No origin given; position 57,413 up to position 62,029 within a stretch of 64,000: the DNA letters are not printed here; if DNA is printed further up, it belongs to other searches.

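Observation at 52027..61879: AT-rich three-gene cluster encoding a Cys-rich small protein and two giant (1655 aa and ~1430 aa) motif-less proteins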

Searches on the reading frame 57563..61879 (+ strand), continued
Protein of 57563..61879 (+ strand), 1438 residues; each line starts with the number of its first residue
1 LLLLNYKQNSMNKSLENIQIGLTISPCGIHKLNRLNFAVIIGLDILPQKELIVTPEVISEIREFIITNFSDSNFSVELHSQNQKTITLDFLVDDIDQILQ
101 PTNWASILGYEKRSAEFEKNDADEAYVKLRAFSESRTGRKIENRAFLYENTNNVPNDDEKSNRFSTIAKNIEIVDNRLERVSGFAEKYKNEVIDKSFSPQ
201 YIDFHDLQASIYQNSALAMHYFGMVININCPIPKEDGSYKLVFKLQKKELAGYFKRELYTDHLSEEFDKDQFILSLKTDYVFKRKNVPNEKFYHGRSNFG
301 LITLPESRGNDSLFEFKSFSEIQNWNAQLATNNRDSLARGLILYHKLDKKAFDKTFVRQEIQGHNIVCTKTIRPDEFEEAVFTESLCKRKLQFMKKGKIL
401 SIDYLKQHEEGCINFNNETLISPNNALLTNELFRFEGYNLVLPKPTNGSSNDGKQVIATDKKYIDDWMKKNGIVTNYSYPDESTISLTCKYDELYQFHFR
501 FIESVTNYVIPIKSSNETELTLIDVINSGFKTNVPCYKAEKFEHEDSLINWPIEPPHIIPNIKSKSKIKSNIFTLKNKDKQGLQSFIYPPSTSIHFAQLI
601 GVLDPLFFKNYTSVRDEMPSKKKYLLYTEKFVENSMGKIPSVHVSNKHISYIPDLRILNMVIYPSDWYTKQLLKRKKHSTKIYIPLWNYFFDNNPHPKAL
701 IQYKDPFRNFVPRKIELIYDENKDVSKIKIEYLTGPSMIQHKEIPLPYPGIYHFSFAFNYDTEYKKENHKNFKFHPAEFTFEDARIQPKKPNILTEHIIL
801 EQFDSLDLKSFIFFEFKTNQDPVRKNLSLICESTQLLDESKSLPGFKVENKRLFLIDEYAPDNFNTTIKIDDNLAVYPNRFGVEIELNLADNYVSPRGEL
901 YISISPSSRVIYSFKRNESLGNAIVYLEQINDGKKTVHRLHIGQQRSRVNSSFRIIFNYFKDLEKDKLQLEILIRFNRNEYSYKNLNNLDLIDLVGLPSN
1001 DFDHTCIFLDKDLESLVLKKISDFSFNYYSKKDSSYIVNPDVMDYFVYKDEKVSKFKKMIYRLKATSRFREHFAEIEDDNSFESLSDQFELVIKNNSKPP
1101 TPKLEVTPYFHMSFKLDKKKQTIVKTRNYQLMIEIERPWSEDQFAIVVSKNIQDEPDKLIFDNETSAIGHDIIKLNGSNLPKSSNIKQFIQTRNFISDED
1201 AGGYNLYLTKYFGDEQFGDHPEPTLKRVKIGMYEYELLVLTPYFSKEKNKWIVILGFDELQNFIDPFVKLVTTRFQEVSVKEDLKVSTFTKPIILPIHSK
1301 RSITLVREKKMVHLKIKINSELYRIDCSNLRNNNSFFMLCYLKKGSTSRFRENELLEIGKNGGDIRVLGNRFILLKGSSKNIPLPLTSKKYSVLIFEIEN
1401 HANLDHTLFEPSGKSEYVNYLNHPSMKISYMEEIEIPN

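Call 98: search_protein_families(library=padloc, proteins=[L008:757-1986:+, L008:1991-3205:+, L008:3304-3720:+, L008:4062-4370:+, L009:14386-14871:+, L009:14885-15172:+, L010:9726-10199:+, L009:1-738:-], max_evalue=0.01)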
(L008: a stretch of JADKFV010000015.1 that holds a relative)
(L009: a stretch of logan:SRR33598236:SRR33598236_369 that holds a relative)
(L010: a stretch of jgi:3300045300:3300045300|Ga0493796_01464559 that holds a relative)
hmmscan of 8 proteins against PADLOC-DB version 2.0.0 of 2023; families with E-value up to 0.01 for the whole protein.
L008:757-1986:+ (409 aa): 2 families
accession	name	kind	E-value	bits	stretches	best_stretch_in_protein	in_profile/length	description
PDLC02187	DUF4297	-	1.7e-79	265.7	1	1-359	1-354/404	-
PDLC03848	LmuA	-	3.2e-15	55.3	1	5-394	8-356/373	-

L008:1991-3205:+ (404 aa): 15 families
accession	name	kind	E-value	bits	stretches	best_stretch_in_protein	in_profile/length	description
PDLC02188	HerA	-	1.5e-108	362.2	1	10-401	10-385/578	-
PDLC04105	HerA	-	2.9e-62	209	1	4-402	8-388/576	-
PDLC04101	HerA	-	1.3e-41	140.7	1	115-402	133-387/400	-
PDLC04102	HerA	-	9.9e-27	91.5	1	37-237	45-272/654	-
PDLC04098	HerA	-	1.6e-23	81.2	2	92-230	116-265/686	-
PDLC04107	HerA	-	2e-22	77.6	1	120-258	139-283/306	-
PDLC04097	HerA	-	3.3e-20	70.3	1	36-203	42-210/618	-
PDLC04104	HerA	-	6.7e-19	65.9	2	200-294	23-122/379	-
PDLC04106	HerA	-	9.4e-19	65.4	1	135-233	160-262/667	-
PDLC04103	HerA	-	3.3e-17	60.1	1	112-402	130-408/579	-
PDLC04099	HerA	-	7.6e-15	52.8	1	118-203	137-212/214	-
PDLC02185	HerA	-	1.1e-13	48.8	1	53-235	63-223/585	-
PDLC04100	HerA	-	1.9e-11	41.3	1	55-210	65-214/580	-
PDLC04140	mad8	-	1.5e-05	22.6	1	151-224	28-70/314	mads_8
PDLC01055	HerA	-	0.0029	14.5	1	137-205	147-203/532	Type III coevolved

L008:3304-3720:+ (138 aa): 12 families
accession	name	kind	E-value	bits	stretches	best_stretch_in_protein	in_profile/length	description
PDLC02188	HerA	-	1.2e-62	210.6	1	1-132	431-562/578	-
PDLC04105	HerA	-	4.4e-60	201.8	1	1-135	422-558/576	-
PDLC04104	HerA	-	8.1e-49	164.3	1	2-136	224-360/379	-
PDLC04102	HerA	-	1.1e-48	164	1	1-133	508-640/654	-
PDLC04106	HerA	-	6.6e-43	145.2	1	1-134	514-650/667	-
PDLC04098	HerA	-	1.7e-41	140.6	1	1-134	530-670/686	-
PDLC02185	HerA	-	1.9e-37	127.2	1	1-132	449-581/585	-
PDLC04100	HerA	-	2.5e-35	120.2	1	1-133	443-575/580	-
PDLC04103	HerA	-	5.4e-29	99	1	2-132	445-576/579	-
PDLC04097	HerA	-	1.1e-25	88.3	1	2-133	478-614/618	-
PDLC04140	mad8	-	7.1e-13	46.7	1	2-102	196-289/314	mads_8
PDLC01055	HerA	-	1.7e-09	35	1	2-69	420-483/532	Type III coevolved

L008:4062-4370:+ (102 aa): 0 families

L009:14386-14871:+ (161 aa): 0 families

L009:14885-15172:+ (95 aa): 0 families

L010:9726-10199:+ (157 aa): 0 families

L009:1-738:- (246 aa): 16 families
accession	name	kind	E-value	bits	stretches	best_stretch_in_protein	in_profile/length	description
PDLC00293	PtuA1|PtuA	-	2e-22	77.8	1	1-244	1-182/527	AAA ATPase domain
PDLC04176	HEC-01A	-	4.5e-05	21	1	51-83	22-55/371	-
PDLC02335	AbiLi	-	7.2e-05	20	1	24-128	53-130/326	AbiLi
PDLC02979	AriA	-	0.00015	19.7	1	25-150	18-107/373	-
PDLC02980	AriA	-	0.00016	19.7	1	56-95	4-49/304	-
PDLC00281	PtuA1|PtuA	-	0.00016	18.9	1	55-102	41-82/448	AAA ATPase domain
PDLC00271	PtuA1|PtuA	-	0.00025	18.7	1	53-112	25-82/421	AAA ATPase domain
PDLC00289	PtuA1|PtuA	-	0.00036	17.7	1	54-114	31-88/404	AAA ATPase domain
PDLC02723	PbeC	-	0.00091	15.8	1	57-82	34-59/618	PbeC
PDLC04570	PDC-M31A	-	0.0038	14.4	1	55-72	25-42/395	-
PDLC04178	HEC-01A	-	0.0039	14.3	1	56-72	33-49/399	-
PDLC02336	AbiLi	-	0.0054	14.3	1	55-84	26-54/340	AbiLi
PDLC04135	mad3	-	0.0055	14.3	1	56-72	27-43/374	mads_3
PDLC03878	NsnB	-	0.0058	14.4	1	55-79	25-49/345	-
PDLC04389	PDC-M07A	-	0.008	13.2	0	56-72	30-46/443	-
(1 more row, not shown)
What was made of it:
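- The pair lies directly downstream of a DUF4297-HerA system in L008 (PADLOC E 1.7e-79 and 1.5e-108, call 98).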

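Call 99: list_cluster_members(proteins=[P0013, P0016, P0017, P0018, P0020, P0021, P0023, P0024, P0026, P0028])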
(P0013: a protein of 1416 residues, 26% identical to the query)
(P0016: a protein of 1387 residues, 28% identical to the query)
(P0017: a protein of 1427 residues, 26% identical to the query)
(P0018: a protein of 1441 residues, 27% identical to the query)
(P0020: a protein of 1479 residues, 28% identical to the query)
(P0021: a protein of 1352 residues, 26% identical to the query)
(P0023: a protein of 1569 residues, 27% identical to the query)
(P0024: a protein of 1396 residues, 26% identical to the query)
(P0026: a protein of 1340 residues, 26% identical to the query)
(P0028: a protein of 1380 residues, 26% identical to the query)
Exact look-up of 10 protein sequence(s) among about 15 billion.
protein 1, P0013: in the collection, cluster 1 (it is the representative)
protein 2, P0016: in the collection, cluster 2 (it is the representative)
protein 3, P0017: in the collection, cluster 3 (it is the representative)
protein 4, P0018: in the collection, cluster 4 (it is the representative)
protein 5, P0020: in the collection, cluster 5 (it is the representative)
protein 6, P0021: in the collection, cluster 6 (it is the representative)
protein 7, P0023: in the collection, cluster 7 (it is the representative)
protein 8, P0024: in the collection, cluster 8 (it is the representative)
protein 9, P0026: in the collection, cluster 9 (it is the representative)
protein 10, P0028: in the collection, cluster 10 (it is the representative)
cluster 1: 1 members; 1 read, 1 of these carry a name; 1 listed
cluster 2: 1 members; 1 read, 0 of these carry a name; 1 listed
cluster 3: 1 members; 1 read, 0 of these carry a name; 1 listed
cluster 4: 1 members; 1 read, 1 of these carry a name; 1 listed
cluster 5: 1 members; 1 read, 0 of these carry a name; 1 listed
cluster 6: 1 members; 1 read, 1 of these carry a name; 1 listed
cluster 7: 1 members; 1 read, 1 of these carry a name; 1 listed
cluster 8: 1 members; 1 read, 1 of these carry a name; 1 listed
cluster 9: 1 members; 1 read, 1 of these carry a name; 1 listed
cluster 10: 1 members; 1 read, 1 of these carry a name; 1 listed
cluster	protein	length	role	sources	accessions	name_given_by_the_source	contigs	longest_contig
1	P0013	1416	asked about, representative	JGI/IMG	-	hypothetical protein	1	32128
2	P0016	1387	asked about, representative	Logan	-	-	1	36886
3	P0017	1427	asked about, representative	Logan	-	-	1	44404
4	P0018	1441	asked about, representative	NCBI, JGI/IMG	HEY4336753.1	MAG TPA: hypothetical protein VGM89_12670 [Puia sp.] | hypothetical protein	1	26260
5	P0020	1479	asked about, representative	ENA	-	-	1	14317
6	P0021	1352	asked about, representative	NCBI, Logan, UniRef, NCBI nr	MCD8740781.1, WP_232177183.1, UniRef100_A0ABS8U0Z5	hypothetical protein LT679_09235 [Mucilaginibacter roseus] | Uncharacterized protein n=1 Tax=Mucilaginibacter roseus TaxID=1528868 ... | hypothetical protein [Mucilaginibacter roseus]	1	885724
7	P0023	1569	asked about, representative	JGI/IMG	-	hypothetical protein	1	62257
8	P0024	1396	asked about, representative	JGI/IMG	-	hypothetical protein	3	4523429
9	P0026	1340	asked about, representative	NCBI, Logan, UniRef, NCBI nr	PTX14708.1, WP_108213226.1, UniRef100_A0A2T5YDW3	hypothetical protein C8N40_110137 [Pontibacter mucosus] | Uncharacterized protein n=1 Tax=Pontibacter mucosus TaxID=1649266 RepID=A0A2T5YDW3_9BACT | hypothetical protein [Pontibacter mucosus]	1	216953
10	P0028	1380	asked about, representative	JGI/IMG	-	hypothetical protein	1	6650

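Call 100: find_encoding_contigs(protein=P0024, flank=10000, max_places=2)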
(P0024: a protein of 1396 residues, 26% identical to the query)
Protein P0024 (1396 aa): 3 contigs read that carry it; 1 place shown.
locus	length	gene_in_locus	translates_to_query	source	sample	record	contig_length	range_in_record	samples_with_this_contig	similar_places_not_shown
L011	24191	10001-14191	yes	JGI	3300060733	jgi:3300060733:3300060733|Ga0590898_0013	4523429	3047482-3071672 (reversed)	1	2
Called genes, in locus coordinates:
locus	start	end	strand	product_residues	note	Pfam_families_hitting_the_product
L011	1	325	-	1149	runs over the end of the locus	PF07693:KAP_NTPase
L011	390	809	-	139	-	-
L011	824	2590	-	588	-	PF01734:Patatin (faint)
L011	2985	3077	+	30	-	-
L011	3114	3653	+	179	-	PF02557:VanY, PF13539:Peptidase_M15_4 (weak)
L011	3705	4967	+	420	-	-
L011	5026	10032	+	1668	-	-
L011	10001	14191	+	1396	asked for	-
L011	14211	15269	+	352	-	-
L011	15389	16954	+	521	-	PF04212:MIT (faint), PF07719:TPR_2 (faint), PF14938:SNAP (faint), PF17874:TPR_MalT (faint), PF13176:TPR_7 (faint), PF13424:TPR_12, PF00515:TPR_1, PF13424:TPR_12, +7 more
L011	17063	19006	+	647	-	PF17874:TPR_MalT (faint), PF07719:TPR_2 (faint), PF00515:TPR_1 (faint), PF13374:TPR_10 (faint), PF13424:TPR_12, PF13176:TPR_7 (faint), PF13424:TPR_12 (weak), PF07228:SpoIIE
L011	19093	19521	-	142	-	PF00856:SET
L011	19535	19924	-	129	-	PF03544:TonB_C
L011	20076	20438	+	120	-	-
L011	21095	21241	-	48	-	-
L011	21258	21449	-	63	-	-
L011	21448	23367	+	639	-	PF06480:FtsH_ext (weak), PF00004:AAA, PF07728:AAA_5 (weak), PF17862:AAA_lid_3, PF01434:Peptidase_M41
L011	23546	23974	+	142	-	-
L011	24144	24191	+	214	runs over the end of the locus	-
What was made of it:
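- A VanY/M15_4 peptidase is present in L011 (call 100). A KAP NTPase and a patatin gene lie upstream in L011 (call 100).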

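Call 102: search_protein_families(library=padloc, proteins=[L011:824-2590:-, L011:390-809:-, L011:14211-15269:+, L011:3705-4967:+, L011:1-325:-], max_evalue=0.001)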
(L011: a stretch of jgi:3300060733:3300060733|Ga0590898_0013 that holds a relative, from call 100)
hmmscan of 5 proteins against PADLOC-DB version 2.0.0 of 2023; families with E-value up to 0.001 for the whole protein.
L011:824-2590:- (588 aa): 0 families

L011:390-809:- (139 aa): 0 families

L011:14211-15269:+ (352 aa): 0 families

L011:3705-4967:+ (420 aa): 0 families

L011:1-325:- (108 aa): 0 families

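Call 104: search_dna_similar(query=window:57593-61876:+, collection=plasmids, mode=protein, max_evalue=0.001)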
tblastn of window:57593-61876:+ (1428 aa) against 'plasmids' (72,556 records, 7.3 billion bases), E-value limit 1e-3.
Records with a match: 1; places in all: 1; records where one place covers at least 80% of the query: 0.
Best place of each record, by identity: <60% 1.
By first word of the organism name: Bacillus 1.
By predicted mobility (MOB-suite, as given by PLSDB): conjugative 1.
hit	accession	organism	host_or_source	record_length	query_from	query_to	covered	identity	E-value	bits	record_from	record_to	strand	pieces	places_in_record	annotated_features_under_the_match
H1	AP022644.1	Bacillus wiedmannii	-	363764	1044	1320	19%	24.5%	2e-6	61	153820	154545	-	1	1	hypothetical protein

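Call 123: search_solved_structures(query=A8, max_evalue=10, show_alignments=1)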
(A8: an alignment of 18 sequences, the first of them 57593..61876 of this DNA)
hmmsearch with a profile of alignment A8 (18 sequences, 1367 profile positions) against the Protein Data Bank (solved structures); distinct sequences matched with E-value up to 10: 4.
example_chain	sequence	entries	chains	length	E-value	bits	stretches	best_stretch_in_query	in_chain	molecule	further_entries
8xku_F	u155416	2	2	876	0.032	15.2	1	152-233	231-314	Probable inactive ATP-dependent zinc metalloprotease FTSHI 2, chloroplastic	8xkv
8xku_K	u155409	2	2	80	0.3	12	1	602-633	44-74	Aspartyl/glutamyl-tRNA (Asn/Gln) amidotransferase subunit B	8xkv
8gty_A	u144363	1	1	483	1.2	10.1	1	631-732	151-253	Ppx/GppA phosphatase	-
8gtz_A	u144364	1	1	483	1.2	10.1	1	631-732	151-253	Ppx/GppA phosphatase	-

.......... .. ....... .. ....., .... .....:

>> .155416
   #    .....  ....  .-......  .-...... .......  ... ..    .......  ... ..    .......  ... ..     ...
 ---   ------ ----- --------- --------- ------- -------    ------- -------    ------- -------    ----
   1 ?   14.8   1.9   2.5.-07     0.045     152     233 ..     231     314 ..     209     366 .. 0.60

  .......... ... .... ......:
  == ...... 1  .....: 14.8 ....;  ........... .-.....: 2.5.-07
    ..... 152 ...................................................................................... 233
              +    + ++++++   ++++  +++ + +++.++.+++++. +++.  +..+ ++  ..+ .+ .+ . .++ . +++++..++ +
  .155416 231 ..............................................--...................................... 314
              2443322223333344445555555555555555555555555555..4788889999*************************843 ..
